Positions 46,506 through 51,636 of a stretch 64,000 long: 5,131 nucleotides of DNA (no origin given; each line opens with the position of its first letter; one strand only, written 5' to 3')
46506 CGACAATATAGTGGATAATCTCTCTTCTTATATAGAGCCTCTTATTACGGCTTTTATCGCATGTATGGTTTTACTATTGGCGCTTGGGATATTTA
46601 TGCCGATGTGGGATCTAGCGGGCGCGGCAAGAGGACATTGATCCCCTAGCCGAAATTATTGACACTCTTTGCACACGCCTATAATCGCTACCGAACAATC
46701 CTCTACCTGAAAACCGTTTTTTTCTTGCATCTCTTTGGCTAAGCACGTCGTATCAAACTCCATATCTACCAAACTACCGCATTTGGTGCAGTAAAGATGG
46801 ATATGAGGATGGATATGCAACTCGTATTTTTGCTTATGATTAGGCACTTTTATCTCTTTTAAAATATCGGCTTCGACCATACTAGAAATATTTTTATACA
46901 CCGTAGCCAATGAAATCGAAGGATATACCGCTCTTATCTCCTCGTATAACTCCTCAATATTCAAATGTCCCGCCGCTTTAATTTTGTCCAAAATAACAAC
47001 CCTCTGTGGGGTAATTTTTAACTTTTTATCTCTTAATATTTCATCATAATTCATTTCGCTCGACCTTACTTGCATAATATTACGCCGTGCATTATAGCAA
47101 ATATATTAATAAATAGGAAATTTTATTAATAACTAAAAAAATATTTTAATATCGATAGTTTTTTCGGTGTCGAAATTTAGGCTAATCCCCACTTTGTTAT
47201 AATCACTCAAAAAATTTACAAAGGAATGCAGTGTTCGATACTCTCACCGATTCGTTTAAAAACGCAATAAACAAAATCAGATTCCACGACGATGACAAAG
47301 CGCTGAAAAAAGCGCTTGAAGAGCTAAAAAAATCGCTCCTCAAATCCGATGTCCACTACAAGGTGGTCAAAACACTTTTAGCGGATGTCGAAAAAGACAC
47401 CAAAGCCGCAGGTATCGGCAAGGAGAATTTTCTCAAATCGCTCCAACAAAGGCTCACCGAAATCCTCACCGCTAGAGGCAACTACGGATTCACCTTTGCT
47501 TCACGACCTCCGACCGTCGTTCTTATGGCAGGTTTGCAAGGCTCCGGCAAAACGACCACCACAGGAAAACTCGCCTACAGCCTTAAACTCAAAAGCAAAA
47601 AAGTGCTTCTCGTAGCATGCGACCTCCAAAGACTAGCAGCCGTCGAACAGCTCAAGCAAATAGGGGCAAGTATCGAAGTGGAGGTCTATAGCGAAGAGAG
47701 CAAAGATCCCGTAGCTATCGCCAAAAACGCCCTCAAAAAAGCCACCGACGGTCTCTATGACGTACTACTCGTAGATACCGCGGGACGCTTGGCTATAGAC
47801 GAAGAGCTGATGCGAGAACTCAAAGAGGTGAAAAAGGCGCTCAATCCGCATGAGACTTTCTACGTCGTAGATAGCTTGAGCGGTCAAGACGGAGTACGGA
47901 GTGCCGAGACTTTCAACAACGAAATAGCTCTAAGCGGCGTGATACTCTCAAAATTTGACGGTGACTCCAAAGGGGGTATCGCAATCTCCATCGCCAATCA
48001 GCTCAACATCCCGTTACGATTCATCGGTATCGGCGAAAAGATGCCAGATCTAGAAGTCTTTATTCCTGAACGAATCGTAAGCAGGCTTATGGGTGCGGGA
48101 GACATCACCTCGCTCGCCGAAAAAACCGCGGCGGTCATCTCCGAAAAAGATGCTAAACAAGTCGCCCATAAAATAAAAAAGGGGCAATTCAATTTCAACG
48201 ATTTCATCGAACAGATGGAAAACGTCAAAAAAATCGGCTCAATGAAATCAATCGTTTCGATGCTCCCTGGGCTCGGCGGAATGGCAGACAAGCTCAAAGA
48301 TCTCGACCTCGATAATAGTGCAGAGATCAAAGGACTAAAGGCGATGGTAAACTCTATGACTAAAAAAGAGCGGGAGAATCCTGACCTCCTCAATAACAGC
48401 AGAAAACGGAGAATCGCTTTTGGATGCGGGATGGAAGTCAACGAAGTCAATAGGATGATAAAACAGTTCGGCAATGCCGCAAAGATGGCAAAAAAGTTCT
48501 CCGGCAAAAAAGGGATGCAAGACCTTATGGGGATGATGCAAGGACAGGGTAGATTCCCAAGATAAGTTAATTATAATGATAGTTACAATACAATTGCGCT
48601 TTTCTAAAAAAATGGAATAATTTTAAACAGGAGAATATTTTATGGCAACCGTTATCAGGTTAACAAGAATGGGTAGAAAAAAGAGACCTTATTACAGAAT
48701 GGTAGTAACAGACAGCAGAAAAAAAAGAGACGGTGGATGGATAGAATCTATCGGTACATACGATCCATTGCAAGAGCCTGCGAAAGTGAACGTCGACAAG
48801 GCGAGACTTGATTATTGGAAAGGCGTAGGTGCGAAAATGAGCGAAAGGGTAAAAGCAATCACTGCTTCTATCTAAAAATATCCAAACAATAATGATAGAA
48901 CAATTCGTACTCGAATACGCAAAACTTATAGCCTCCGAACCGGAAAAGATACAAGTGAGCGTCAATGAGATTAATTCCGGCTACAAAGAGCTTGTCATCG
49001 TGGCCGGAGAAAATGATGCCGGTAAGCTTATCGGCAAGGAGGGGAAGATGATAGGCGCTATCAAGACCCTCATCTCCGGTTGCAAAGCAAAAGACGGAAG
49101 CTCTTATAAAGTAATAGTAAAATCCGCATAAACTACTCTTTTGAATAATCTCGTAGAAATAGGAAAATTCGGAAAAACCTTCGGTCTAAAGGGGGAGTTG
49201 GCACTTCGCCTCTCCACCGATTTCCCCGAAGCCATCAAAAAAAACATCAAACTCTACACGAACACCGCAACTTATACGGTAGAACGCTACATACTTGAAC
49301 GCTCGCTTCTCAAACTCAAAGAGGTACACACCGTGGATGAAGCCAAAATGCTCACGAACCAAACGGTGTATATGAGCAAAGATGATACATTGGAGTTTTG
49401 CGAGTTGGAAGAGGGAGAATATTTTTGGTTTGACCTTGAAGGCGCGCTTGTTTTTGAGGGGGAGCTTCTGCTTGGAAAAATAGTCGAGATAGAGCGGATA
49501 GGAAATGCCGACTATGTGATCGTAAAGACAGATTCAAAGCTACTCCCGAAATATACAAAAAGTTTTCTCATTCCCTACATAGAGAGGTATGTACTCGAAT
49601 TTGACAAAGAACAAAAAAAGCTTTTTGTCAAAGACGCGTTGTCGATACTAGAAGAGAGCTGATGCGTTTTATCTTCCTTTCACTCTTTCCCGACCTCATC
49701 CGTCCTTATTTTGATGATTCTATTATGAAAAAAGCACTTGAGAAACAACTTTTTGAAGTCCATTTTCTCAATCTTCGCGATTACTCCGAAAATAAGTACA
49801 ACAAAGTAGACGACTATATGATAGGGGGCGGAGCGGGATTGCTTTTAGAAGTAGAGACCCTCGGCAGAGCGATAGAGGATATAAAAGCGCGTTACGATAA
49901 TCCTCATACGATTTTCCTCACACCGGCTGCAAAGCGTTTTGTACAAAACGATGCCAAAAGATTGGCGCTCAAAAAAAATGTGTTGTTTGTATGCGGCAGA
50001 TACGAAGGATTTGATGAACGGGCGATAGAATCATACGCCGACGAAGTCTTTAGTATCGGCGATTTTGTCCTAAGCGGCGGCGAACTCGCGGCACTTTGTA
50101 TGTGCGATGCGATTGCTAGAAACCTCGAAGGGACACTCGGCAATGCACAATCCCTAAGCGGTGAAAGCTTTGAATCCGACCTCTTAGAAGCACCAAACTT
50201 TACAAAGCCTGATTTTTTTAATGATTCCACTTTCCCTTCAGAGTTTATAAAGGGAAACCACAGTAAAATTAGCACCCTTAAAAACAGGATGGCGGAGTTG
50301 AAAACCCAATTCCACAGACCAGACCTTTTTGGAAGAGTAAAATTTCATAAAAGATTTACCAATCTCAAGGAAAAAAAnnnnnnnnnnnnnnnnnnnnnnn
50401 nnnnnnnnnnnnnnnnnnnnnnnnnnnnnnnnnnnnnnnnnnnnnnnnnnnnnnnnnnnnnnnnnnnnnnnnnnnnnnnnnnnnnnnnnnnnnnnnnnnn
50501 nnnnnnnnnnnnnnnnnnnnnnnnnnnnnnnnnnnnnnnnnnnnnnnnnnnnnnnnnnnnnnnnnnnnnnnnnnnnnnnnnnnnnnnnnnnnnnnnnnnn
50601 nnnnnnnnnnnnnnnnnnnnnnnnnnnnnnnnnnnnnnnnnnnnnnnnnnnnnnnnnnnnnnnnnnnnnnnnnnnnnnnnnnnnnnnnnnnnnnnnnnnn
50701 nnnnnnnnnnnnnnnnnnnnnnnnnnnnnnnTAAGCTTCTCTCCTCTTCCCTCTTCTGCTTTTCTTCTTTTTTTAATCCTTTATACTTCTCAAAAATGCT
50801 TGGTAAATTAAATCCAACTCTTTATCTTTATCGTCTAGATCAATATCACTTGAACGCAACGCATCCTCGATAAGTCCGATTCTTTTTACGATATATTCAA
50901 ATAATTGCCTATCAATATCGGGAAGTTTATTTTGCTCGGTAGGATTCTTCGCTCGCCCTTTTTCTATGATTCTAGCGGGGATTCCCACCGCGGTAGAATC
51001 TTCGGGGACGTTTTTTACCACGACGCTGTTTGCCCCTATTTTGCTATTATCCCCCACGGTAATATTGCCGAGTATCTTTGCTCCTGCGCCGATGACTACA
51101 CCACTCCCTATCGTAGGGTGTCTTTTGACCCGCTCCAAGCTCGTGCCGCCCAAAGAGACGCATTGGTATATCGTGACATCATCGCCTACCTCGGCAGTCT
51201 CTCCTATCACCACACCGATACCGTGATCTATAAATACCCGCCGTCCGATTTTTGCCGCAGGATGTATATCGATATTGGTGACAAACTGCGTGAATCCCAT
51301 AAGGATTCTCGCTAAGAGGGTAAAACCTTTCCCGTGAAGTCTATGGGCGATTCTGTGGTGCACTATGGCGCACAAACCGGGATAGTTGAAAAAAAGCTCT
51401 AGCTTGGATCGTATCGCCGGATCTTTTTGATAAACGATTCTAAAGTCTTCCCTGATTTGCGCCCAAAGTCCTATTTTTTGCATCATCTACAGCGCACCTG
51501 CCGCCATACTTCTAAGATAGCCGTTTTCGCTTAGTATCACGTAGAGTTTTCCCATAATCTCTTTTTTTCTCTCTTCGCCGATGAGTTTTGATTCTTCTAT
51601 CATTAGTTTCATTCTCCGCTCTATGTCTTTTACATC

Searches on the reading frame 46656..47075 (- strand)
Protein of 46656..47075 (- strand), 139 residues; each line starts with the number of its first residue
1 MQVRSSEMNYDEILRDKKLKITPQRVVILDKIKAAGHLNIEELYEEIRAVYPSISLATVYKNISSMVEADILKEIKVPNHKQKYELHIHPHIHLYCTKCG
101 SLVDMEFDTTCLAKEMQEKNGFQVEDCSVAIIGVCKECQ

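Call 5: search_protein_families(library=pfam, proteins=[window:46656-47075:-], max_evalue=0.01)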
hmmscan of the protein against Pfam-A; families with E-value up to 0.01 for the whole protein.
window:46656-47075:- (139 aa): 2 families
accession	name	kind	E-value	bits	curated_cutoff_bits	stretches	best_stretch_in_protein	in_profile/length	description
PF01475.25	FUR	-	1.9e-25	89.8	23.1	1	18-131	3-120/121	Ferric uptake regulator family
PF12840.13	HTH_20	-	0.0084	16.5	27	0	25-74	6-50/51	Helix-turn-helix domain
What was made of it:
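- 46656..47075 (-): Convergent Fur/PerR-family regulator gene. It is the conserved 3' neighbour and not part of the machine. Pfam FUR 89.8 bits (call 5).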

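Call 6: search_protein_families(library=ncbifam, proteins=[window:46656-47075:-], max_evalue=0.01)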
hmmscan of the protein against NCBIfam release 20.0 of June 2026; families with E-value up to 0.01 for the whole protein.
window:46656-47075:- (139 aa): 10 families
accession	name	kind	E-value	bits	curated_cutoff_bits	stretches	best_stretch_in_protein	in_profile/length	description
NF052545.1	TransRegPerRClab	equivalog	6.4e-29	100.7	180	1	11-139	5-135/138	transcriptional regulator PerR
NF047406.1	TransRegPerRTherm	equivalog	5.5e-21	75.1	200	1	20-139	5-126/130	manganese-dependent transcriptional regulator PerR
NF051892.1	TransRegFurBacil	equivalog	1.1e-19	71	220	1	12-139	10-144/149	ferric iron uptake transcriptional regulator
NF045678.1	TransRegIrrA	equivalog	3.7e-16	59.3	150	1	7-130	6-131/138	iron response transcriptional regulator IrrA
NF045677.1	FeRespRegIrr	equivalog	1.3e-15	57.6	170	1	12-130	2-122/127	Fur family transcriptional regulator Irr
NF006999.0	PRK09462.1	equivalog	9.3e-13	48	146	1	11-137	5-135/148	ferric iron uptake transcriptional regulator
NF051891.1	TransRegFurHelico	equivalog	4.2e-10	39.7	200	1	13-139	17-146/148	ferric iron uptake transcriptional regulator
NF047462.1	FUR_perox_PerRA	exception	6.4e-10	39.7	200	1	11-131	9-137/142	peroxide-responsive transcriptional repressor PerRA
NF047461.1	FUR_perox_PerRB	exception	1e-08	35.2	250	1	14-133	21-140/143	peroxide-responsive transcriptional repressor PerRB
NF008646.0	PRK11639.1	equivalog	1.7e-07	31.1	167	1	11-139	14-147/171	zinc uptake transcriptional repressor Zur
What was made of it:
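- Checked: Downstream it meets a convergent Fur/PerR-family gene (46656-47075, minus strand; calls 5, 6).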

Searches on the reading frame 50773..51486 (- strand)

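Call 64: search_protein_families(library=pfam, proteins=[window:50773-51486:-], max_evalue=0.0001)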
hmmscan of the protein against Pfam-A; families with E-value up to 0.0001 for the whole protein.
window:50773-51486:- (237 aa): 1 family
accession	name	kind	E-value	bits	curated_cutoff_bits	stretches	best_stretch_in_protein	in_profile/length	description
PF00132.30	Hexapep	-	1.3e-13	50.4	27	1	123-156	1-34/36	Bacterial transferase hexapeptide (six repeats)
